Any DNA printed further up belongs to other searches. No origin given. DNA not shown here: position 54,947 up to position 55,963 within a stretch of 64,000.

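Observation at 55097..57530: Polyprenol-phosphate sugar synthase (GT2) plus PMT/ArnT-like transferase pair in a genome with PT-rich secreted proteins: putative surface O-glycosylation system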

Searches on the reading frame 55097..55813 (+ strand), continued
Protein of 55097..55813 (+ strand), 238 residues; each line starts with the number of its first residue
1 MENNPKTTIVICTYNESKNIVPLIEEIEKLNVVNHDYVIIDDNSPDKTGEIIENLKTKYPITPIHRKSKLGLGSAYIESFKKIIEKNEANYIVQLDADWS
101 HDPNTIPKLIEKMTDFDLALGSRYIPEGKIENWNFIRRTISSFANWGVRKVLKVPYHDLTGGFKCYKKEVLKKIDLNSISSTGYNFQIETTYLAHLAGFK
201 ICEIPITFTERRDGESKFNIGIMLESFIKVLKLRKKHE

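Call 72: find_homologous_proteins(query=window:55097-55813:+, max_evalue=1e-10)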
Query window:55097-55813:+ (238 aa): 7803 proteins with E <= 1e-10 among 8000 candidates; the best 120 are listed.
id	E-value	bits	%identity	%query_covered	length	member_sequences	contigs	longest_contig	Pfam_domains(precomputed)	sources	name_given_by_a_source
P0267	4.1e-156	535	100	100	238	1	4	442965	PF00535.33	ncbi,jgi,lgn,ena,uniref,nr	ncbi:MAG: dolichyl-phosphate beta-D-mannosyltransferase [Candidatus Harrisonbacteria bacterium CG10_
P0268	3.8e-85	303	59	96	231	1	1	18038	PF13641.13,PF00535.33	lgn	-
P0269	1.3e-84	301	58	97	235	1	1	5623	PF13641.13,PF00535.33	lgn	-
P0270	8.2e-83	295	58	97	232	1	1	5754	PF13641.13,PF00535.33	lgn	-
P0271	1.9e-82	294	58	95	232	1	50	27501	PF13641.13,PF00535.33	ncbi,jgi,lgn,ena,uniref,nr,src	ncbi:MAG: Glycosyl transferase family 2 [Parcubacteria group bacterium GW2011_GWA2_47_8b]|uniref:Gly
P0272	2.1e-82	294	56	97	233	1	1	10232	PF13641.13,PF00535.33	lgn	-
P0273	3.0e-82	293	56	97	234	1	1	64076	PF13641.13,PF00535.33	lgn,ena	-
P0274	3.6e-82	293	58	96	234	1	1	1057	PF13641.13,PF00535.33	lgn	-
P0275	4.1e-82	293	57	96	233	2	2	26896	PF13641.13,PF00535.33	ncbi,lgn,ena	-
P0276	5.2e-82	293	59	97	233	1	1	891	PF13641.13,PF00535.33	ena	-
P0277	5.9e-82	293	58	95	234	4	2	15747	PF13641.13,PF00535.33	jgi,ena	-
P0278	6.2e-82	292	58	97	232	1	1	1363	PF13641.13,PF00535.33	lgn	-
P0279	6.9e-82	292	58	95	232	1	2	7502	PF13641.13,PF00535.33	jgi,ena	-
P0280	7.4e-82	292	56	97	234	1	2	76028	PF13641.13,PF00535.33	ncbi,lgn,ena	ncbi:MAG: polyprenol monophosphomannose synthase [Patescibacteria group bacterium]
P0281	1.2e-81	292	58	97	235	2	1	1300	PF13641.13,PF00535.33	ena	-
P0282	2.4e-81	290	57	97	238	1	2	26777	PF13641.13,PF00535.33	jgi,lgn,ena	-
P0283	2.6e-81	290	57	96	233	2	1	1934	PF13641.13,PF00535.33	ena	-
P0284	2.9e-81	290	55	96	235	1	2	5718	PF13641.13,PF00535.33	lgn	-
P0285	3.1e-81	290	57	97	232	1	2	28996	PF13641.13,PF00535.33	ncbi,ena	-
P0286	4.6e-81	290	58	96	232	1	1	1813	PF13641.13,PF00535.33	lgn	-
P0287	5.5e-81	289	58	97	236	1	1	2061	PF13641.13,PF00535.33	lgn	-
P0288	6.7e-81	289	58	96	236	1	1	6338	PF13641.13,PF00535.33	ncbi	-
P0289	8.4e-81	289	56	97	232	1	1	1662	PF13641.13,PF00535.33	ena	-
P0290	1.1e-80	288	56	97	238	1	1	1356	PF13641.13,PF00535.33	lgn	-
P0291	1.4e-80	288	58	97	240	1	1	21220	PF13641.13,PF00535.33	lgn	-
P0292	2.9e-80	287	57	95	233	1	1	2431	PF13641.13,PF00535.33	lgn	-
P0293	3.5e-80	287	54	98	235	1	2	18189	PF10111.15,PF13641.13,PF00535.33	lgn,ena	-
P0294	4.7e-80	286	56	95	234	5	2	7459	PF13641.13,PF00535.33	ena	-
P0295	4.9e-80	286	56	98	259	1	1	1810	PF13641.13,PF00535.33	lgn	-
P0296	5.1e-80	286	56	96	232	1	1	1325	PF13641.13,PF00535.33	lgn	-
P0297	6.9e-80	286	56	97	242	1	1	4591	PF13641.13,PF00535.33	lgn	-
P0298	8.4e-80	285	54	98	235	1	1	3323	PF13641.13,PF00535.33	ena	-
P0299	9.7e-80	285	56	95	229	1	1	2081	PF10111.15,PF13641.13,PF00535.33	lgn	-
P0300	1.5e-79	285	53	98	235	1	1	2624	PF13641.13,PF00535.33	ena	-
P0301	1.6e-79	285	56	96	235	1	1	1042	PF13641.13,PF00535.33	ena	-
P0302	1.9e-79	284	54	98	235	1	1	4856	PF13641.13,PF00535.33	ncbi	-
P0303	2.3e-79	284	55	97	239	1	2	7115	PF13641.13,PF00535.33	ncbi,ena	-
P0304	2.5e-79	284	57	97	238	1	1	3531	PF00535.33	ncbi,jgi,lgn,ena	-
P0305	2.7e-79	284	56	97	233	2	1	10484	PF13641.13,PF00535.33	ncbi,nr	ncbi:MAG: polyprenol monophosphomannose synthase [Parcubacteria group bacterium]|nr:polyprenol monop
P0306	3.0e-79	284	57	97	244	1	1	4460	PF13641.13,PF00535.33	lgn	-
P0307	4.0e-79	283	56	97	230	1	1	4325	PF13641.13,PF00535.33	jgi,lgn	jgi:dolichol-phosphate mannosyltransferase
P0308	4.2e-79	283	54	97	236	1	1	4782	PF13641.13,PF00535.33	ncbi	ncbi:MAG TPA: polyprenol monophosphomannose synthase [Candidatus Paceibacterota bacterium]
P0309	4.3e-79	283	54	97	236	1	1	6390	PF13641.13,PF00535.33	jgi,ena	-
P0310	4.6e-79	283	56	95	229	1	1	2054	PF13641.13,PF00535.33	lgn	-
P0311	4.8e-79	283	56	95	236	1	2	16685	PF13641.13,PF00535.33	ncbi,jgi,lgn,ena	-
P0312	5.7e-79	283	56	95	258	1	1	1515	PF13641.13,PF00535.33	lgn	-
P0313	7.0e-79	282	57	97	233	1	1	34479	PF13641.13,PF00535.33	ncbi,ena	-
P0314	7.4e-79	282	56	96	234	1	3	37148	PF13641.13,PF00535.33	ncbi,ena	ncbi:MAG: polyprenol monophosphomannose synthase [Patescibacteria group bacterium]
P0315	8.5e-79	282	57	95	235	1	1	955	PF13641.13,PF00535.33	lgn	-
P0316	9.4e-79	282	57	97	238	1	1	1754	PF13641.13,PF00535.33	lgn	-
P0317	9.5e-79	282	56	98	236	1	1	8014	PF13641.13,PF00535.33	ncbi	-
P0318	1.1e-78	282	52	95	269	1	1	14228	PF13641.13,PF00535.33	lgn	-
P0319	1.2e-78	282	57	97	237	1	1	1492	PF13641.13,PF00535.33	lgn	-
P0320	1.5e-78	281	55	96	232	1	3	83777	PF13641.13,PF00535.33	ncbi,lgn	-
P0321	1.9e-78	281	57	96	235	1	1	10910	PF13641.13,PF00535.33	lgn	-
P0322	2.2e-78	281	57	97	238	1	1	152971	PF00535.33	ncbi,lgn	-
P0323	2.3e-78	281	56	96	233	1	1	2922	PF13641.13,PF00535.33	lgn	-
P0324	2.6e-78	281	56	97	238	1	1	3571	PF13641.13,PF00535.33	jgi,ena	-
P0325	3.3e-78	280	56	97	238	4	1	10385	PF00535.33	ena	-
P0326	3.9e-78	280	54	97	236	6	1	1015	PF13641.13,PF00535.33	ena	-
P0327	3.9e-78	280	57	96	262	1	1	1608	PF13641.13,PF00535.33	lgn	-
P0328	3.9e-78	280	55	97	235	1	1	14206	PF13641.13,PF00535.33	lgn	-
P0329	4.1e-78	280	55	98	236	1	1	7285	PF13641.13,PF00535.33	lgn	-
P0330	4.9e-78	280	56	97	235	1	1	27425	PF13641.13,PF00535.33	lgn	-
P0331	5.6e-78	279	56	97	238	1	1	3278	PF00535.33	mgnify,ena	mgnify:FL=1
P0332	5.7e-78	279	56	97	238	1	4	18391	PF00535.33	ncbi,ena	-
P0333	5.9e-78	279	58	96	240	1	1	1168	PF13641.13,PF00535.33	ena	-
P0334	6.2e-78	279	55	96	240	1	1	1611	PF13641.13,PF00535.33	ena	-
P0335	6.5e-78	279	54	95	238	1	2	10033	PF13641.13,PF00535.33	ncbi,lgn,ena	ncbi:MAG: polyprenol monophosphomannose synthase [Patescibacteria group bacterium]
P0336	7.0e-78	279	55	96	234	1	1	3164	PF13641.13,PF00535.33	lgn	-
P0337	9.2e-78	279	56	96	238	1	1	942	PF13641.13,PF00535.33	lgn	-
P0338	9.2e-78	279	55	97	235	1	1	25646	PF13641.13,PF00535.33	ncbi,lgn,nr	ncbi:MAG: polyprenol monophosphomannose synthase [bacterium]|nr:polyprenol monophosphomannose syntha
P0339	1.0e-77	279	55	97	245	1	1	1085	PF13641.13,PF00535.33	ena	-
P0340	1.2e-77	278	54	97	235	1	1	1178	PF13641.13,PF00535.33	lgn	-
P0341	1.2e-77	278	55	96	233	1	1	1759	PF13641.13,PF00535.33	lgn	-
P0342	1.2e-77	278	55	96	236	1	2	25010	PF13641.13,PF00535.33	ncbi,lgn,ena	-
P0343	1.5e-77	278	55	97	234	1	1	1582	PF13641.13,PF00535.33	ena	-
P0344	2.1e-77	278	53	97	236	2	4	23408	PF13641.13,PF00535.33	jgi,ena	-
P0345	2.7e-77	277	56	96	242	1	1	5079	PF13641.13,PF00535.33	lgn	-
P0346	4.2e-77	277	56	97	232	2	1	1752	PF13641.13,PF00535.33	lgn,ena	-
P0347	5.0e-77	276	54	97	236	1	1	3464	PF13641.13,PF00535.33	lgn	-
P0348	5.2e-77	276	54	99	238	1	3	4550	PF13641.13,PF00535.33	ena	-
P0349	5.4e-77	276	55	95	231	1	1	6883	PF13641.13,PF00535.33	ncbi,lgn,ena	-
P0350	6.3e-77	276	54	98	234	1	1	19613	PF13641.13,PF00535.33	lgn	-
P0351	6.5e-77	276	54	98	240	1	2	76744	PF13641.13,PF00535.33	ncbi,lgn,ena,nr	ncbi:MAG: hypothetical protein G01um101429_285 [Parcubacteria group bacterium Gr01-1014_29]|nr:MAG: 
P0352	7.7e-77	276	55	96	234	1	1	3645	PF13641.13,PF00535.33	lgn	-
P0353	9.7e-77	275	55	96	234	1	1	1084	PF13641.13,PF00535.33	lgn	-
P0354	9.8e-77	275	55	97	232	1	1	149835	PF13641.13,PF00535.33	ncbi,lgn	-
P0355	1.1e-76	275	47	96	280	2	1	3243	PF13641.13,PF00535.33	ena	-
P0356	1.1e-76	275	55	97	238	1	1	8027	PF13641.13,PF00535.33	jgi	-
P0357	1.4e-76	275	54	97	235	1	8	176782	PF13641.13,PF00535.33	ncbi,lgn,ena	ncbi:MAG: polyprenol monophosphomannose synthase [Patescibacteria group bacterium]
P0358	1.5e-76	275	56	98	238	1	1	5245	PF13641.13,PF00535.33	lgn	-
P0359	1.6e-76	275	55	96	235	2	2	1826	PF13641.13,PF00535.33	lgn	-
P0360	1.8e-76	275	56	97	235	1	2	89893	PF13641.13,PF00535.33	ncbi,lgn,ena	-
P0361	1.8e-76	275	56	95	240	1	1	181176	PF13641.13,PF00535.33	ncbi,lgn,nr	ncbi:MAG: polyprenol monophosphomannose synthase [bacterium]|nr:polyprenol monophosphomannose syntha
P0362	1.8e-76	275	55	97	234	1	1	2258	PF13641.13,PF00535.33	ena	-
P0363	2.7e-76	274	54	97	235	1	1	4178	PF13641.13,PF00535.33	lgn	-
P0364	2.8e-76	274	57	97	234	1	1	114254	PF00535.33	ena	-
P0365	3.2e-76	274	54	97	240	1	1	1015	PF13641.13,PF00535.33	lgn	-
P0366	3.9e-76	273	55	97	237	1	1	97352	PF13641.13,PF00535.33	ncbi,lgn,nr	ncbi:MAG: polyprenol monophosphomannose synthase [bacterium]|nr:polyprenol monophosphomannose syntha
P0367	3.9e-76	273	55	97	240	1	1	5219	PF00535.33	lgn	-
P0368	5.7e-76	273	53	98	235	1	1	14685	PF13641.13,PF00535.33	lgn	-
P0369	5.9e-76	273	54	100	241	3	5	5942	PF13641.13,PF00535.33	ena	-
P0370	6.0e-76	273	54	97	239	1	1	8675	PF13641.13,PF00535.33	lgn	-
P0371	6.0e-76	273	54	97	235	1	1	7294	PF13641.13,PF00535.33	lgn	-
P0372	6.4e-76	273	55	98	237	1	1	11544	PF13641.13,PF00535.33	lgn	-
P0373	6.6e-76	273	54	96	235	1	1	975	PF13641.13,PF00535.33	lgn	-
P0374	7.0e-76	273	56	95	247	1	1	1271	PF13641.13,PF00535.33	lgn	-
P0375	7.4e-76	273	52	98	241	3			PF13641.13,PF00535.33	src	-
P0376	8.8e-76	272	55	96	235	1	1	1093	PF13641.13,PF00535.33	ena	-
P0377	9.0e-76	272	53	99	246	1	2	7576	PF13641.13,PF00535.33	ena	-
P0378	9.0e-76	272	54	96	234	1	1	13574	PF13641.13,PF00535.33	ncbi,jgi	jgi:dolichol-phosphate mannosyltransferase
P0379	9.1e-76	272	53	98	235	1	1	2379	PF13641.13,PF00535.33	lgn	-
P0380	9.1e-76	272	56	96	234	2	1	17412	PF13641.13,PF00535.33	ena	-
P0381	9.3e-76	272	55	97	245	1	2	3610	PF13641.13,PF00535.33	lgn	-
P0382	9.4e-76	272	57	97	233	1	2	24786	PF13641.13,PF00535.33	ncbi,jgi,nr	ncbi:polyprenol monophosphomannose synthase [Candidatus Parcubacteria bacterium]|nr:MAG: polyprenol 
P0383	9.9e-76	272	54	97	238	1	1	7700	PF13641.13,PF00535.33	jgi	-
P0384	1.0e-75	272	53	96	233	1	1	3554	PF13641.13,PF00535.33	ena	-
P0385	1.0e-75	272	52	96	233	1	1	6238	PF13641.13,PF00535.33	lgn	-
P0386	1.1e-75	272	55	96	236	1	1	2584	PF13641.13,PF00535.33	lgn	-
